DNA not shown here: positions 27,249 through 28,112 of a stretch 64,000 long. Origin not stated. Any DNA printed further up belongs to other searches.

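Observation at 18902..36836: Family of five surface proteins built from a tandemly duplicated ~170-190-aa jelly-roll-like module (candidate new CBM or catalytic family)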

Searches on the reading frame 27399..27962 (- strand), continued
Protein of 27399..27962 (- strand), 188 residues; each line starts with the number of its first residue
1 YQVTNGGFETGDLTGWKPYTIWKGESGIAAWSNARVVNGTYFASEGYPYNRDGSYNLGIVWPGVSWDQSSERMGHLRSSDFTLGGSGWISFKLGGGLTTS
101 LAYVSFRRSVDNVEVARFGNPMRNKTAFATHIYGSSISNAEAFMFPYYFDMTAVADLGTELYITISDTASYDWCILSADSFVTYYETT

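Call 72: list_cluster_members(proteins=[P0322, P0283, P0323, P0321])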
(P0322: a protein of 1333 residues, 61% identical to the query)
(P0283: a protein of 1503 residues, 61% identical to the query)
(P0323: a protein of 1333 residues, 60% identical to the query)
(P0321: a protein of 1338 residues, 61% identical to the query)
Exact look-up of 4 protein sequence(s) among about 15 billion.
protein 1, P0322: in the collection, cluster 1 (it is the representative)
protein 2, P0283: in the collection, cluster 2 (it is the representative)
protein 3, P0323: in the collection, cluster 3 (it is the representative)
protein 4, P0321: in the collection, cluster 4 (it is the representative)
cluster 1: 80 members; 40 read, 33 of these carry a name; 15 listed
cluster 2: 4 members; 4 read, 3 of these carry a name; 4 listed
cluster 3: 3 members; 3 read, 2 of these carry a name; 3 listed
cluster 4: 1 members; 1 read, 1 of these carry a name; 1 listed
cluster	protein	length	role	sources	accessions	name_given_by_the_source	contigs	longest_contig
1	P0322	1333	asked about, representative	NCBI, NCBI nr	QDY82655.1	cycloinulo-oligosaccharide fructanotransferase [Paenibacillus polymyxa]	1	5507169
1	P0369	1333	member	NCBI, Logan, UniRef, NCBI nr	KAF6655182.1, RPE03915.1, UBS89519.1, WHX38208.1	GH32 C-terminal domain-containing protein [Paenibacillus polymyxa] | GH32 C-terminal domain-containing protein n=1 Tax=Paenibacillus TaxID=44249 ... | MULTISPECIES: GH32 C-terminal domain-containing protein [Paenibacillus]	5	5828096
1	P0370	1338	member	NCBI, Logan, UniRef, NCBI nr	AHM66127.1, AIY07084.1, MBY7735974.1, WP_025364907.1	cycloinulo-oligosaccharide fructanotransferase [Paenibacillus polymyxa] | GH32 C-terminal domain-containing protein n=1 Tax=Paenibacillus polymyxa TaxID=1406 ... | GH32 C-terminal domain-containing protein [Paenibacillus polymyxa]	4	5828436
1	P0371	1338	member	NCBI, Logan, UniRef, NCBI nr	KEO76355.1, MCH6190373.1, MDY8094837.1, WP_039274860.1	GH32 C-terminal domain-containing protein [Paenibacillus polymyxa] | GH32 C-terminal domain-containing protein n=1 Tax=Paenibacillus polymyxa TaxID=1406 ...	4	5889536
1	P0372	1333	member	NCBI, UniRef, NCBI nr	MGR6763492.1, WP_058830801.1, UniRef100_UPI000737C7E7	GH32 C-terminal domain-containing protein [Paenibacillus polymyxa] | GH32 C-terminal domain-containing protein n=1 Tax=Paenibacillus TaxID=44249 ...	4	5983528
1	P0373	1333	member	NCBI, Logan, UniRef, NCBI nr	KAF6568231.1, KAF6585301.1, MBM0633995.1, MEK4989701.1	GH32 C-terminal domain-containing protein [Paenibacillus polymyxa] | beta-fructofuranosidase n=1 Tax=Paenibacillus polymyxa TaxID=1406 RepID=A0A8I1IWM9_PAEPO | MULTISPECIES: GH32 C-terminal domain-containing protein [Paenibacillus]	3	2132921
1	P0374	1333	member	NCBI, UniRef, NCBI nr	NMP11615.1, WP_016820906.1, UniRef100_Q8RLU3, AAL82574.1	GH32 C-terminal domain-containing protein [Paenibacillus polymyxa] | beta-fructofuranosidase n=1 Tax=Paenibacillus polymyxa TaxID=1406 RepID=Q8RLU3_PAEPO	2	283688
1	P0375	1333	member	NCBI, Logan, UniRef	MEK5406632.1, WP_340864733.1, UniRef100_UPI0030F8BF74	GH32 C-terminal domain-containing protein [Paenibacillus sp. FSL W8-0439] | GH32 C-terminal domain-containing protein n=1 Tax=Paenibacillus sp. FSL W8-0439 ...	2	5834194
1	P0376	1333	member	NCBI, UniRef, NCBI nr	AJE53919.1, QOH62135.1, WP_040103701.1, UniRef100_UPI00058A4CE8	GH32 C-terminal domain-containing protein [Paenibacillus polymyxa] | GH32 C-terminal domain-containing protein n=1 Tax=Paenibacillus polymyxa TaxID=1406 ...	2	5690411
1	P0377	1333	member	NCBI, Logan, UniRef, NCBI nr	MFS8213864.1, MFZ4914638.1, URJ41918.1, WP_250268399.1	GH32 C-terminal domain-containing protein [Paenibacillus polymyxa] | GH32 C-terminal domain-containing protein n=1 Tax=Paenibacillus TaxID=44249 ...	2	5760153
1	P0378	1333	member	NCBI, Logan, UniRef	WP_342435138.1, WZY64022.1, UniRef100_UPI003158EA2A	GH32 C-terminal domain-containing protein [Paenibacillus sp. FSL H7-0442] | GH32 C-terminal domain-containing protein n=1 Tax=Paenibacillus sp. FSL H7-0442 ...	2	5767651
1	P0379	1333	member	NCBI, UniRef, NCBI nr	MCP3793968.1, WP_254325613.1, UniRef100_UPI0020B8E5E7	GH32 C-terminal domain-containing protein [Paenibacillus sp. CH40] | GH32 C-terminal domain-containing protein n=1 Tax=Paenibacillus sp. CH40 TaxID=2962045 ...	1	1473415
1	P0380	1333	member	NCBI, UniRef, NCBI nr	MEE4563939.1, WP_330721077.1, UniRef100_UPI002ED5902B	GH32 C-terminal domain-containing protein [Paenibacillus polymyxa] | GH32 C-terminal domain-containing protein n=1 Tax=Paenibacillus polymyxa TaxID=1406 ...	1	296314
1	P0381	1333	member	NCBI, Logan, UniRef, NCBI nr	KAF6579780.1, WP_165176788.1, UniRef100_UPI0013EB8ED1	GH32 C-terminal domain-containing protein [Paenibacillus sp. EKM212P] | GH32 C-terminal domain-containing protein n=1 Tax=Paenibacillus sp. EKM212P TaxID=1683680 ...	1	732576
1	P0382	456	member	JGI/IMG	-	hypothetical protein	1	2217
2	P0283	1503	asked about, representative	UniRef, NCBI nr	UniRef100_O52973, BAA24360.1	beta-fructofuranosidase n=1 Tax=Niallia circulans TaxID=1397 RepID=O52973_NIACI | cycloinulo-oligosaccharide fructanotransferase [Niallia circulans]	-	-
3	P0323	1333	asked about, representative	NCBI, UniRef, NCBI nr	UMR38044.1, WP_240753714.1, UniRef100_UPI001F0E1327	GH32 C-terminal domain-containing protein [Paenibacillus polymyxa] | GH32 C-terminal domain-containing protein n=1 Tax=Paenibacillus polymyxa TaxID=1406 ...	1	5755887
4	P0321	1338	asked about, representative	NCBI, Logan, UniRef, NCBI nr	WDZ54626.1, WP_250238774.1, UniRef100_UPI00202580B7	GH32 C-terminal domain-containing protein [Paenibacillus polymyxa] | GH32 C-terminal domain-containing protein n=1 Tax=Paenibacillus polymyxa TaxID=1406 ...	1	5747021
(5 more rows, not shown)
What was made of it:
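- On CAZy CBM38: BLASTP gives 35-42% identity over 165-187 aa. CFTase identities were confirmed by accession (BAA24360/O52973, AAL82574/Q8RLU3; call 72).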

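Call 87: find_encoding_contigs(protein=P0146, flank=10000, max_places=1)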
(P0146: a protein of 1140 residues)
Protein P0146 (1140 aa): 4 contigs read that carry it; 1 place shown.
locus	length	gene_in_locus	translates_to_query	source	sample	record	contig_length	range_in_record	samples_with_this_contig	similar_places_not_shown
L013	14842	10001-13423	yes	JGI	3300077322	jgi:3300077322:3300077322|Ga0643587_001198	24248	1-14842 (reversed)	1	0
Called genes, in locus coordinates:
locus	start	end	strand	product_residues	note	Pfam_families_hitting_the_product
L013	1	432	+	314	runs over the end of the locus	PF08950:DUF1861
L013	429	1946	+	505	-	-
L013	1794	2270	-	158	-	-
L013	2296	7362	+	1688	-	PF03442:CBM_X2 (faint), PF17963:Big_9 (faint), PF17892:Cadherin_5 (faint)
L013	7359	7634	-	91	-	-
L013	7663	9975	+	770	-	PF06824:Glyco_hydro_125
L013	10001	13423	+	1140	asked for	PF16656:Pur_ac_phosph_N (faint), PF00149:Metallophos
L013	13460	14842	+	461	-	?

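Call 88: find_encoding_contigs(protein=P0122, flank=10000, max_places=1)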
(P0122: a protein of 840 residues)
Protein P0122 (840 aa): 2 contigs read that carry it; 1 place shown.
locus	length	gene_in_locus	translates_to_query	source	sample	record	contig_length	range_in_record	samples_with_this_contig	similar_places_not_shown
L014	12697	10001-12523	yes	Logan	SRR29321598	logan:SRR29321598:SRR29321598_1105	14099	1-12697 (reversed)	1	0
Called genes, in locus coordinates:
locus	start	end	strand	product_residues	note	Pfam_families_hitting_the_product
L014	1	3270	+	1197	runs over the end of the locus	PF00251:Glyco_hydro_32N, PF08244:Glyco_hydro_32C, PF03442:CBM_X2 (faint), PF06439:3keto-disac_hyd (faint)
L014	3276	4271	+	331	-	PF00356:LacI, PF00532:Peripla_BP_1, PF13407:Peripla_BP_4, PF13377:Peripla_BP_3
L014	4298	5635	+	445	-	PF01547:SBP_bac_1, PF13416:SBP_bac_8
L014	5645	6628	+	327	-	PF00528:BPD_transp_1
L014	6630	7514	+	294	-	PF00528:BPD_transp_1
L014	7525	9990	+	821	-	PF13385:Laminin_G_3, PF00251:Glyco_hydro_32N, PF08244:Glyco_hydro_32C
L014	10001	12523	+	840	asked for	PF02018:CBM_4_9 (faint)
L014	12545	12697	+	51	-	?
